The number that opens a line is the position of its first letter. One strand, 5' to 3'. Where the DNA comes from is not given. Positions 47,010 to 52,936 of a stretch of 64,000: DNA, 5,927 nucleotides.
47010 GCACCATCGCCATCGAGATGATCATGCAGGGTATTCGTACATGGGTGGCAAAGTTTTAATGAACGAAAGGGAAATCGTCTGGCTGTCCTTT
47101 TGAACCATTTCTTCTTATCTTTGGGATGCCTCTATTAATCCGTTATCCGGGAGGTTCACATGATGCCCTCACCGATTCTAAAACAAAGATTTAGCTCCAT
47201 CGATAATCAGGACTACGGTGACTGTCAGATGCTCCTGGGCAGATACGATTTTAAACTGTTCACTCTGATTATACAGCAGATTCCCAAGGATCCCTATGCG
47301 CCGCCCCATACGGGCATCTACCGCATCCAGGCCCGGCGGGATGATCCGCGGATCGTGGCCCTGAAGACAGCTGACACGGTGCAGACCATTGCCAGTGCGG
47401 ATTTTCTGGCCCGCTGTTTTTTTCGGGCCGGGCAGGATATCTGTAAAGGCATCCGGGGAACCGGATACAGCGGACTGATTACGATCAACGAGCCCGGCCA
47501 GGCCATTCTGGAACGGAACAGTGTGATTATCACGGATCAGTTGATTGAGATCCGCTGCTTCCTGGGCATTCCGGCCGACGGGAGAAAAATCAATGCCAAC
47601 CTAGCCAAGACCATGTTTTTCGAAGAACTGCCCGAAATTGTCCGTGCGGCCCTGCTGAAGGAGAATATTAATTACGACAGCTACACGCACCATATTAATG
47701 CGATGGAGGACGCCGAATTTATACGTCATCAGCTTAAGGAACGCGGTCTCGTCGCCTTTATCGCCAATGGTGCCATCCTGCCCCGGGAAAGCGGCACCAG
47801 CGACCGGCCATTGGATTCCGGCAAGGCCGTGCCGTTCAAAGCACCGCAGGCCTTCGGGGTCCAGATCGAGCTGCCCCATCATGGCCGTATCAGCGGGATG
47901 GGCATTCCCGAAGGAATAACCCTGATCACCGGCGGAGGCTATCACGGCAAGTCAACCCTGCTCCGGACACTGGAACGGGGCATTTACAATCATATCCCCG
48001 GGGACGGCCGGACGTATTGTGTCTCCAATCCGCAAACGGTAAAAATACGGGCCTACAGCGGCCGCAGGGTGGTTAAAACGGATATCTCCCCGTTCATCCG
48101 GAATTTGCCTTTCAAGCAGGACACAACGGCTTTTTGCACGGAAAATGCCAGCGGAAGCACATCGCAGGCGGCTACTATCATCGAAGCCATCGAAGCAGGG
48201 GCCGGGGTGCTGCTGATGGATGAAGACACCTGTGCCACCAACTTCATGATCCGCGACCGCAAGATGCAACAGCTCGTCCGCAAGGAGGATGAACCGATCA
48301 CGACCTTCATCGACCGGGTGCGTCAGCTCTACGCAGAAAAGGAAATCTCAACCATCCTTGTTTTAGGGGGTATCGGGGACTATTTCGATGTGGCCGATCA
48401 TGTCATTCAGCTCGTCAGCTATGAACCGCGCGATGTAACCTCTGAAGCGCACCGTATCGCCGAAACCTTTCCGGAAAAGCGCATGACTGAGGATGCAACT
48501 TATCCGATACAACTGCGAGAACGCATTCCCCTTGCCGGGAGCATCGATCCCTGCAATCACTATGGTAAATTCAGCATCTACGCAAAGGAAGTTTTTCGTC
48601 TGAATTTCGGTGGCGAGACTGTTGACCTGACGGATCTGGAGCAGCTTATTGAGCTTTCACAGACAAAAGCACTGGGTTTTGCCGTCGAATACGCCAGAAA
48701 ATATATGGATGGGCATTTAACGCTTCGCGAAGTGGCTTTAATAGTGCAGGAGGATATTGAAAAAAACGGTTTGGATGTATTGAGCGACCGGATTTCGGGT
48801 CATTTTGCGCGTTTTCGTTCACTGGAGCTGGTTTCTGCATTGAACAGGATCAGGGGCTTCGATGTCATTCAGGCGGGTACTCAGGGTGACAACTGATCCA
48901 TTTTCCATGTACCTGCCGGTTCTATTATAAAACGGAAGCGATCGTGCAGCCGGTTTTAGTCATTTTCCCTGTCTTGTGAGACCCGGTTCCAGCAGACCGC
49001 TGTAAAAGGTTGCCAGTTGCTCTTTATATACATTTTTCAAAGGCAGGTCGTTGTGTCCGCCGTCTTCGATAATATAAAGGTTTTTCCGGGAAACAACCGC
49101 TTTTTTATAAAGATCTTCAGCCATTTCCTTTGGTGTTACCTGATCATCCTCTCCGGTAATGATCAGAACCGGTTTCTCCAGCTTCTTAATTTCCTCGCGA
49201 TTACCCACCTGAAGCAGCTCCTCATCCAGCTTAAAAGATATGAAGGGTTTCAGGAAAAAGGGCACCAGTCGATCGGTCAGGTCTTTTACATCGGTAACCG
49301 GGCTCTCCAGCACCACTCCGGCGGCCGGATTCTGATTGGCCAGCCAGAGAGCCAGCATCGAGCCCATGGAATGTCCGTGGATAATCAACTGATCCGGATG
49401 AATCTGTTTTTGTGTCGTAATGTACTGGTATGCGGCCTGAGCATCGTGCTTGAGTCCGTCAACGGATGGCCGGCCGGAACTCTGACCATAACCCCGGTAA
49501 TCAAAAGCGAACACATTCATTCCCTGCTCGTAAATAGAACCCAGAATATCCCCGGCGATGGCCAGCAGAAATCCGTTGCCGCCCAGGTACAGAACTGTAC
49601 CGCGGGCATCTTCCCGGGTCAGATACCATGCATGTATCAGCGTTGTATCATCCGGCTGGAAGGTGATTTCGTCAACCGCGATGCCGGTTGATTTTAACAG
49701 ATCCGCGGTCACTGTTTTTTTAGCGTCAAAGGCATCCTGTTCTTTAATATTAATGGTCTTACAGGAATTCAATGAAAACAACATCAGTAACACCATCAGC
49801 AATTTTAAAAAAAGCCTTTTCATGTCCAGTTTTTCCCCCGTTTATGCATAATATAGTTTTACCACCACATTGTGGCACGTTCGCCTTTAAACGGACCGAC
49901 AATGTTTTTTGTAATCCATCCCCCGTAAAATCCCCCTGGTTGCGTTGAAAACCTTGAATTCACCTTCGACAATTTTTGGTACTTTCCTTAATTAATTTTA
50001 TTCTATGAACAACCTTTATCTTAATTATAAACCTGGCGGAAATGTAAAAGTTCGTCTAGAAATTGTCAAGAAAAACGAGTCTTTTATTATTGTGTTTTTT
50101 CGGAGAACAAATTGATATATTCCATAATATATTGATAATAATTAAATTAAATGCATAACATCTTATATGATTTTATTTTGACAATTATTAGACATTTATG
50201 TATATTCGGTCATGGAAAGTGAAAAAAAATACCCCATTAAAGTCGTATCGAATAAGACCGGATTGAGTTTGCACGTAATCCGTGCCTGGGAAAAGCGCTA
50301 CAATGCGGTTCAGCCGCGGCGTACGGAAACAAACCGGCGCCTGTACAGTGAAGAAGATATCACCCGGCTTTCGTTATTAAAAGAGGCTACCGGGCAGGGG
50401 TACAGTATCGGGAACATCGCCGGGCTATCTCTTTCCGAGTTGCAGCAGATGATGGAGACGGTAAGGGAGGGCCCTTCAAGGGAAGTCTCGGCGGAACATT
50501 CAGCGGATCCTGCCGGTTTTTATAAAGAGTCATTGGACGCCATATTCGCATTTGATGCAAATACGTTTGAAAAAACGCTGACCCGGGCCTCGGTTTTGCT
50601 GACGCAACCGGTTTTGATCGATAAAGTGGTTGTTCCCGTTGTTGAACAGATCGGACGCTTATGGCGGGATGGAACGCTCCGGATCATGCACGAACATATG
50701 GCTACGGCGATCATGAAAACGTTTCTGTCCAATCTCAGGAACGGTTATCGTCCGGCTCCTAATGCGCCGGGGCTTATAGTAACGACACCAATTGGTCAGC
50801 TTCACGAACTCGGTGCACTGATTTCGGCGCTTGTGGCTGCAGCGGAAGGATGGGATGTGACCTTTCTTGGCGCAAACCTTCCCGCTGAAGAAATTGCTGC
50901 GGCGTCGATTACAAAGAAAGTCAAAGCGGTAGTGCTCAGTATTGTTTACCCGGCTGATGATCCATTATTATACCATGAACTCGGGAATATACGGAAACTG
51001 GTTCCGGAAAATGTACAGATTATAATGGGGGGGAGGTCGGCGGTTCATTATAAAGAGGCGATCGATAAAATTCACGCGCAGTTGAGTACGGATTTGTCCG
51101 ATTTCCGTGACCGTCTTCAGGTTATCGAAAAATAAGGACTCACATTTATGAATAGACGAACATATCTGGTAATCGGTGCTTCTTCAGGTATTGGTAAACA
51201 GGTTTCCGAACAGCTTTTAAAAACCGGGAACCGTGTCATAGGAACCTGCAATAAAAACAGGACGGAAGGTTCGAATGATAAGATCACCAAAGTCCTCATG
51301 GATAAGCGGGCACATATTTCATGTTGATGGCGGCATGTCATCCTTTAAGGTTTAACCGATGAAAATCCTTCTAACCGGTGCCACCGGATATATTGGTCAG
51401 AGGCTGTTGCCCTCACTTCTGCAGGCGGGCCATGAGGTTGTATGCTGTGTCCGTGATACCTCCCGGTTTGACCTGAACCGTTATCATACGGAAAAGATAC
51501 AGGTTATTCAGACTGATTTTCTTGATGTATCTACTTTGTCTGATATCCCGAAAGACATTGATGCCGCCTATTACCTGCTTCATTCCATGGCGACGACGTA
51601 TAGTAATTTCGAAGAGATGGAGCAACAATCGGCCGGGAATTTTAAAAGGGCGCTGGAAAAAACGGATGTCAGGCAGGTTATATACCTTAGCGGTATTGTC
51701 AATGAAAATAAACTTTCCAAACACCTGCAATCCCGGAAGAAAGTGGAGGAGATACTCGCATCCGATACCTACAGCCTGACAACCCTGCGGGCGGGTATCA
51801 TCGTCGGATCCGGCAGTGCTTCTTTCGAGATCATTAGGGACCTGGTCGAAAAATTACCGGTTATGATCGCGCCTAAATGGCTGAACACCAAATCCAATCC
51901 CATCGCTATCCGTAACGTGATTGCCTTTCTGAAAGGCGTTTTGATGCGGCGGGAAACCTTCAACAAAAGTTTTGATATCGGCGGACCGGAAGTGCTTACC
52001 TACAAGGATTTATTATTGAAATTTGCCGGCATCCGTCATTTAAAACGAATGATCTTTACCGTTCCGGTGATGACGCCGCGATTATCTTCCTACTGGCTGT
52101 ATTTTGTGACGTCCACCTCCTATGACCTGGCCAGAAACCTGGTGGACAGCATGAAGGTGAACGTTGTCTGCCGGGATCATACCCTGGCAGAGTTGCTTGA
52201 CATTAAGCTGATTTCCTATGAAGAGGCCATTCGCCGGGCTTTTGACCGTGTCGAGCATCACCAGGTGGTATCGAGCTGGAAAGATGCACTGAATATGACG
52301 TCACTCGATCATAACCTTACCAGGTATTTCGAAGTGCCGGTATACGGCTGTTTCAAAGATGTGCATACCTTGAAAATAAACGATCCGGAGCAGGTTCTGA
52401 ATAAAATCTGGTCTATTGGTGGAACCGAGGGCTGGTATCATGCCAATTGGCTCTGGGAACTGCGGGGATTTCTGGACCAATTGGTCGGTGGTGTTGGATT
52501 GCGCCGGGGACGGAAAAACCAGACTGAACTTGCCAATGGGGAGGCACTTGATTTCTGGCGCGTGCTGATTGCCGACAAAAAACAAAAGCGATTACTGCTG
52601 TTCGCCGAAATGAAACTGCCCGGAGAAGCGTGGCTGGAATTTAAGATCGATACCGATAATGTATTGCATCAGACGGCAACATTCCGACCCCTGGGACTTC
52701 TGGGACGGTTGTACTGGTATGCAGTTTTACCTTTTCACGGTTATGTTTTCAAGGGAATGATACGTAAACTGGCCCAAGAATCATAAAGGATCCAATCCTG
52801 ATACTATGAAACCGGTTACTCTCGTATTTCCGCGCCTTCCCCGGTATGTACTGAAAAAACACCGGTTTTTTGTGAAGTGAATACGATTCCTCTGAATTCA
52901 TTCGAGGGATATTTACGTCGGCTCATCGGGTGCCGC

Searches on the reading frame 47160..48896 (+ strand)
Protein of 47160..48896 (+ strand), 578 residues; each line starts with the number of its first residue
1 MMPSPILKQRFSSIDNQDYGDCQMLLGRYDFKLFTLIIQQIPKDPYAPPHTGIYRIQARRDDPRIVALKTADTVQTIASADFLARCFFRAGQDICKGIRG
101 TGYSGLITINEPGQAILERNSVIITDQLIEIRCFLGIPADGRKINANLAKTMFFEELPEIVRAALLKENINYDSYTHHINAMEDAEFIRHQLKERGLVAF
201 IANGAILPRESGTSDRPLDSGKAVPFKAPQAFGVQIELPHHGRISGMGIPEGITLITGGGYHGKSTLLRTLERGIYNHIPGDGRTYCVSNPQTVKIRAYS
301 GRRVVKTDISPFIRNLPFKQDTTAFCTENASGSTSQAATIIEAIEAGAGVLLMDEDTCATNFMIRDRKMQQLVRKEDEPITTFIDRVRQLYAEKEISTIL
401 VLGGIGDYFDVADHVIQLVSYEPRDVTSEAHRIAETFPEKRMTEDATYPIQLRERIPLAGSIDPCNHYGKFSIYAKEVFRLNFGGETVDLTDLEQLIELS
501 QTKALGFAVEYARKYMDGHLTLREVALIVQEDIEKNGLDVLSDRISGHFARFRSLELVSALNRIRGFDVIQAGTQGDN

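Call 69: search_protein_families(library=pfam, proteins=[window:47160-48896:+], max_evalue=0.00001)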
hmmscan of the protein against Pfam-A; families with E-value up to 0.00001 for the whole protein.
window:47160-48896:+ (578 aa): 3 families
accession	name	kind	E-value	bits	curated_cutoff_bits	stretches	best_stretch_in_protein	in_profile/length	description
PF09818.15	ABC_ATPase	-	2.9e-120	401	23.2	1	175-453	5-281/283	P-loop domain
PF20446.3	ABC_N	-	3.5e-33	115.2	26.5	1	7-166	4-160/162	ATPase of the ABC class N-terminal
PF21117.3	MRB1590_C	-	2.7e-22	79.8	27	1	475-568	4-100/102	MRB1590 C-terminal domain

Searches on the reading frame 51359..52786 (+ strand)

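Call 69: search_protein_families(library=pfam, proteins=[window:51359-52786:+], max_evalue=0.00001)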
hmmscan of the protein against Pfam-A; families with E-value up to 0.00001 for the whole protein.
window:51359-52786:+ (475 aa): 5 families
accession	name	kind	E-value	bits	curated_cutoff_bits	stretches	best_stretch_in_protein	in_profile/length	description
PF11066.14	DUF2867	-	6.3e-35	121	27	1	332-467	7-142/142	Protein of unknown function (DUF2867)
PF13460.12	NAD_binding_10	-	2.7e-13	50.6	27.2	1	7-144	1-132/184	NAD(P)H-binding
PF01370.27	Epimerase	-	3.6e-10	40.1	20.9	1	3-88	1-85/240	NAD dependent epimerase/dehydratase family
PF05368.20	NmrA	-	8.9e-09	35.8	27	1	2-146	4-151/298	NmrA-like family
PF16363.11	GDP_Man_Dehyd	-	7e-06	26.2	27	0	4-66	1-73/332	GDP-mannose 4,6 dehydratase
